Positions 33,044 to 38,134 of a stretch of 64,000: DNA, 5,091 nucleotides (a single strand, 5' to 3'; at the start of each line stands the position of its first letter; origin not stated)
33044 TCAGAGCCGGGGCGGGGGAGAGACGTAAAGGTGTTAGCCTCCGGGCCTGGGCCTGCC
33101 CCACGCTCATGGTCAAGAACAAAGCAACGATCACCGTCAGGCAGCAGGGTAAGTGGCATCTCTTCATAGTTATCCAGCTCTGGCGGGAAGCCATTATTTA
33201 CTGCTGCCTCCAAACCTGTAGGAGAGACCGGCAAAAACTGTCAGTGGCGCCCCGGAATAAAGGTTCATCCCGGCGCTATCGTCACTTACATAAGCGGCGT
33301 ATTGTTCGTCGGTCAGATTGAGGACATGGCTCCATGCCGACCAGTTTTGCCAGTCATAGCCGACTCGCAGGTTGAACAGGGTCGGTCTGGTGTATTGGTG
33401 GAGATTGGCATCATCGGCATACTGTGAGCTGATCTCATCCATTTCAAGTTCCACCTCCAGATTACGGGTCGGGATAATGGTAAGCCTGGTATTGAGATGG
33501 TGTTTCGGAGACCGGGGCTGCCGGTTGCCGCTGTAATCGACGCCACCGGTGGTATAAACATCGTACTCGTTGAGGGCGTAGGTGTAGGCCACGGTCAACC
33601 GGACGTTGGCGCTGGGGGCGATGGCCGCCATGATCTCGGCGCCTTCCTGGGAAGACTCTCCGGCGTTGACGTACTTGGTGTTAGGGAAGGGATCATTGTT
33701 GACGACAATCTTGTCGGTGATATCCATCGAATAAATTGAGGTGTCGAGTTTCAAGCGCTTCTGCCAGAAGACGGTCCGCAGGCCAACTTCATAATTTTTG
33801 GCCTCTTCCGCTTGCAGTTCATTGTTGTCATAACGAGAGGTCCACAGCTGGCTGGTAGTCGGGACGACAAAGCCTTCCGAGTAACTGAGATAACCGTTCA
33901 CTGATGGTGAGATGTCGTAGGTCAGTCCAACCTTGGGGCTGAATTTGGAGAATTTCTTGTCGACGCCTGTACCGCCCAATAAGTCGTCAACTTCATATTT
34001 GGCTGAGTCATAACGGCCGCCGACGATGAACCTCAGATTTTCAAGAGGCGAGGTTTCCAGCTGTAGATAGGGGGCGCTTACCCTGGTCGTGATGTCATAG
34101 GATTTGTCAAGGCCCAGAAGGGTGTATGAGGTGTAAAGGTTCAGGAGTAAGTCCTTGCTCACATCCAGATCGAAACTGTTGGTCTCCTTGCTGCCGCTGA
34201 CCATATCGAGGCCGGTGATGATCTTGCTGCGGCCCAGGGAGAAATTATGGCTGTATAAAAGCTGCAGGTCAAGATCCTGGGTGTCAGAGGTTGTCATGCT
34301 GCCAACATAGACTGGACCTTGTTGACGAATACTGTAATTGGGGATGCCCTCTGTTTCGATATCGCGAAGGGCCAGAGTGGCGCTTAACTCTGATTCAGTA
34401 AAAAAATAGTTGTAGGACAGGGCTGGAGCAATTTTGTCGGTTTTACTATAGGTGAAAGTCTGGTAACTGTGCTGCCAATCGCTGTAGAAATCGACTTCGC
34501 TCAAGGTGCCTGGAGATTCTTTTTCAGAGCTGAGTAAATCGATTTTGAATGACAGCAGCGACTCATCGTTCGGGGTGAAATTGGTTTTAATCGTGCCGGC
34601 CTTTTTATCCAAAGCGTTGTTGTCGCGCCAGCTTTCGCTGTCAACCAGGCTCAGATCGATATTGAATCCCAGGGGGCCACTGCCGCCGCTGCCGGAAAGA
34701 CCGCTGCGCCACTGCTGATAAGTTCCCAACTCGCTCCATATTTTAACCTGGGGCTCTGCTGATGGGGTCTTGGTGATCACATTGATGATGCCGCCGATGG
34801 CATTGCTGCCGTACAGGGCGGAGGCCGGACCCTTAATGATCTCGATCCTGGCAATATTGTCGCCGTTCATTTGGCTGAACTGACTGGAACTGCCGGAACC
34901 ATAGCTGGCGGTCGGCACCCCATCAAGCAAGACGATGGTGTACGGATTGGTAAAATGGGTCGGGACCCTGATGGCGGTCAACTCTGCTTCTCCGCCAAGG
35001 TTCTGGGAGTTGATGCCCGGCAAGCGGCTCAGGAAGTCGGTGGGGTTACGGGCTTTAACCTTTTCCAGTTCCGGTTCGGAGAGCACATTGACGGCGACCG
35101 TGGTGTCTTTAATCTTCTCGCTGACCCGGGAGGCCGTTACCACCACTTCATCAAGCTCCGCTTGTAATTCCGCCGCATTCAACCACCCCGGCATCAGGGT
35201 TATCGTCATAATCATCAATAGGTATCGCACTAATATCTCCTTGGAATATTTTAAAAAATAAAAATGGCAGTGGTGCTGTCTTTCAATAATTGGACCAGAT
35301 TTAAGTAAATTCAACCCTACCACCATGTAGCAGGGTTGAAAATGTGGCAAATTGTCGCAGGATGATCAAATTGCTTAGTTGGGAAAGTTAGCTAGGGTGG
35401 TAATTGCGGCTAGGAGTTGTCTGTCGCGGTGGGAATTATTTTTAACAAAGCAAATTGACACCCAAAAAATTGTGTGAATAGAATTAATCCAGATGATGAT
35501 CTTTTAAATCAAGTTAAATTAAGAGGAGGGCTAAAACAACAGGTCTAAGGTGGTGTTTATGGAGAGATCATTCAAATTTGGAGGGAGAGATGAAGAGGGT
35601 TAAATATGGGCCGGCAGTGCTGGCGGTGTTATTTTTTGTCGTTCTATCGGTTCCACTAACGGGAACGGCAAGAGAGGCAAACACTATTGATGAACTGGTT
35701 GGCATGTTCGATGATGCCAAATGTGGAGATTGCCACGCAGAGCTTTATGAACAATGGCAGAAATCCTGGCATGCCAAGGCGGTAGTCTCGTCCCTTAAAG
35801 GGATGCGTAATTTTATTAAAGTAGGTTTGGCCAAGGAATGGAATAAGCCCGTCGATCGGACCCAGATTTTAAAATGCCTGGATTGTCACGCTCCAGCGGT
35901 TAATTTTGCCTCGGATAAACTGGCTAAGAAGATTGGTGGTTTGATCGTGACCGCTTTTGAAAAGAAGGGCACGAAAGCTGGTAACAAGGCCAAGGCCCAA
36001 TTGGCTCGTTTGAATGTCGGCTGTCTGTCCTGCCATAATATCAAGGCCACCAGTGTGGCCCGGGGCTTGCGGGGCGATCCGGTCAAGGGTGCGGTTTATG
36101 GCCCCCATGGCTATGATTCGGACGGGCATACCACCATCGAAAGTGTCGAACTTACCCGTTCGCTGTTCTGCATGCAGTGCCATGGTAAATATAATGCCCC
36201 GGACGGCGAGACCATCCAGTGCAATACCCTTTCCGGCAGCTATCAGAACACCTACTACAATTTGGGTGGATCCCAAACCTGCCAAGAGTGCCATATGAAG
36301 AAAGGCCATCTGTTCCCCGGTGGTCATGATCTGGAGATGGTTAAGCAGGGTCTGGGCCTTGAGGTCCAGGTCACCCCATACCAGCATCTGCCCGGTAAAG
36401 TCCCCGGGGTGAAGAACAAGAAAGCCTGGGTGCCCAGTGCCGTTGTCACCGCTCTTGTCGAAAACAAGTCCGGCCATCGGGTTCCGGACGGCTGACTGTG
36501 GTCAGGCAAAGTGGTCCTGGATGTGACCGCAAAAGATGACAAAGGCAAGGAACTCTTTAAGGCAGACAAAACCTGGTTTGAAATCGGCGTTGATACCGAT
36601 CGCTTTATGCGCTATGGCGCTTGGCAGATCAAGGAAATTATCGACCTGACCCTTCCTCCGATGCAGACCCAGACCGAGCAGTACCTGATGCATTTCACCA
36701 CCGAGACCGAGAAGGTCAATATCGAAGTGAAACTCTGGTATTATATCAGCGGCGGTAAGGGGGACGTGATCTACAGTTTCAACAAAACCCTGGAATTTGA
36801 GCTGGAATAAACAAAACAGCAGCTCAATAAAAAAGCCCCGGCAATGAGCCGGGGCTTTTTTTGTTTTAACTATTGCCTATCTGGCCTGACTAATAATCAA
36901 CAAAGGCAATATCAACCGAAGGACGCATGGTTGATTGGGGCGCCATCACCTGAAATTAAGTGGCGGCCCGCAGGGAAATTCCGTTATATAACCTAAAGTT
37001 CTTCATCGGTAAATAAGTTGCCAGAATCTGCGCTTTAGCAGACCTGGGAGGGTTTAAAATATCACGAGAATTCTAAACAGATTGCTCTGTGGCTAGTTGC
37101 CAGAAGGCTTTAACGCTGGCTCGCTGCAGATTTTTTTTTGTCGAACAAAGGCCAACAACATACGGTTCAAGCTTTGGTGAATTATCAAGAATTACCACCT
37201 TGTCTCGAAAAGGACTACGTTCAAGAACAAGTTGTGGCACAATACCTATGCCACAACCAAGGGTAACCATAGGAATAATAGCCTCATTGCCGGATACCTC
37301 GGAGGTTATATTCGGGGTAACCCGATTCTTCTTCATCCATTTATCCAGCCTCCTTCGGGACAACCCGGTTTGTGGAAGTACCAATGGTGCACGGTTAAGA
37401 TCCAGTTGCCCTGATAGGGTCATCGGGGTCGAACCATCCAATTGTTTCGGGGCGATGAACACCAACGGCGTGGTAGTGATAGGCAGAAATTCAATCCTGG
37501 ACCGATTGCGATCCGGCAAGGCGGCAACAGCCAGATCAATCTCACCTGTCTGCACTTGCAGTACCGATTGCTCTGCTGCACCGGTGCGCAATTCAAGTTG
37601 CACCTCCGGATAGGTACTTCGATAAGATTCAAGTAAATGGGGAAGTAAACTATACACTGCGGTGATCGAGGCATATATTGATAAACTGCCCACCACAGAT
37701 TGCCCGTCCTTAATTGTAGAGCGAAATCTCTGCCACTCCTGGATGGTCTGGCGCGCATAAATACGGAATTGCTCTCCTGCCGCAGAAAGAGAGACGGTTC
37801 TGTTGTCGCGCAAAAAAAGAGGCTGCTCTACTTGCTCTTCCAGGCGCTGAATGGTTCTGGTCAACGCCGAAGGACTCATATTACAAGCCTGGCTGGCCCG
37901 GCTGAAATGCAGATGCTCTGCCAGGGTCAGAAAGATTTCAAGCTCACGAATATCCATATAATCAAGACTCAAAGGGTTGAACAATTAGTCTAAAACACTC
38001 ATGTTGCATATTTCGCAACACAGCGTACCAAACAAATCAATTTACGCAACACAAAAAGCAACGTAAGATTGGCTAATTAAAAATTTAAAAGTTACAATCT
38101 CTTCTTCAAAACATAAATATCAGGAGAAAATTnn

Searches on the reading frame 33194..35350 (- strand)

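Call 20: search_protein_families(library=pfam, proteins=[window:33194-35350:-], max_evalue=0.001)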
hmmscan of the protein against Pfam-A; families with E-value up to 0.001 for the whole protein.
window:33194-35350:- (718 aa): 3 families
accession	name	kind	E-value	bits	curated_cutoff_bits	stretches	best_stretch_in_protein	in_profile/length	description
PF00593.30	TonB_dep_Rec_b-barrel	-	6.4e-42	145.4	27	1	258-678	57-435/436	TonB dependent receptor-like, beta-barrel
PF07715.20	Plug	-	2.5e-21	76.6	23.9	1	80-188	2-107/107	TonB-dependent Receptor Plug Domain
PF14905.12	OMP_b-brl_3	-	6.9e-11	42.3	27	1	346-661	43-351/408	Outer membrane protein beta-barrel family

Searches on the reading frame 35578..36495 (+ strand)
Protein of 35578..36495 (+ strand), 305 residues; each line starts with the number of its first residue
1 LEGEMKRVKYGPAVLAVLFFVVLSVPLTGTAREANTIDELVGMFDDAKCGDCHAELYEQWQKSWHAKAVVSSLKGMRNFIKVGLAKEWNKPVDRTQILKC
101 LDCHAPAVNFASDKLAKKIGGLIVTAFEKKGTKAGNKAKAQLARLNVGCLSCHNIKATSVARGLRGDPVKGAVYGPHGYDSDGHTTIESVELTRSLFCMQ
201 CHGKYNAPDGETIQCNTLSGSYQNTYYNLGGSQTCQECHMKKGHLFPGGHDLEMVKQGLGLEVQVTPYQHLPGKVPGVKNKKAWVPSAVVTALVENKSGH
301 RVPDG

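Call 20: search_protein_families(library=pfam, proteins=[window:35578-36495:+], max_evalue=0.001)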
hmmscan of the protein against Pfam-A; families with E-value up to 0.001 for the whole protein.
window:35578-36495:+ (305 aa): 7 families
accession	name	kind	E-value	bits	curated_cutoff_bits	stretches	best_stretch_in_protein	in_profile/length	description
PF13435.11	Cytochrome_C554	-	3.7e-09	37.8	20.8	1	48-153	1-83/84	Cytochrome c554 and c-prime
PF14522.11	Cytochrome_C7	-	4.8e-08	33.1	24.8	0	139-239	6-66/67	Cytochrome c7 and related cytochrome c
PF09699.15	Paired_CXXCH_1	-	3.5e-07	30.2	20.6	0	147-158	6-18/41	Doubled CXXCH motif (Paired_CXXCH_1)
PF02335.20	Cytochrom_C552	-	1.7e-06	27.7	24.1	1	93-211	83-184/438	Cytochrome c552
PF22113.1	Mtrc-MtrF_II-IV_dom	-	5.4e-06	26.5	30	1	46-242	6-166/176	Outer membrane cytochrome MtrC/MtrF-like, domains II/IV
PF14537.11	Cytochrom_c3_2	-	1.8e-05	25.5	25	0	195-241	26-66/79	Cytochrome c3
PF03264.19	Cytochrom_NNT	-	0.0003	21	24.1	0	194-244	35-169/174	NapC/NirT cytochrome c family, N-terminal region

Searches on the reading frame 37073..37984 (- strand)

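Call 20: search_protein_families(library=pfam, proteins=[window:37073-37984:-], max_evalue=0.001)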
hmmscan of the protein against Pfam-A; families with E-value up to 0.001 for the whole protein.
window:37073-37984:- (303 aa): 3 families
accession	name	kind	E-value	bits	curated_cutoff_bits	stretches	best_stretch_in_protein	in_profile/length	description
PF03466.25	LysR_substrate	-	2.4e-37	128.8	28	1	95-301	2-207/209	LysR substrate binding domain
PF00126.33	HTH_1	-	2.1e-19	69.6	26.6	1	12-71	1-60/60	Bacterial regulatory helix-turn-helix protein, lysR family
PF13518.12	HTH_28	-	6e-05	23.5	25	0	63-86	12-34/52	Helix-turn-helix domain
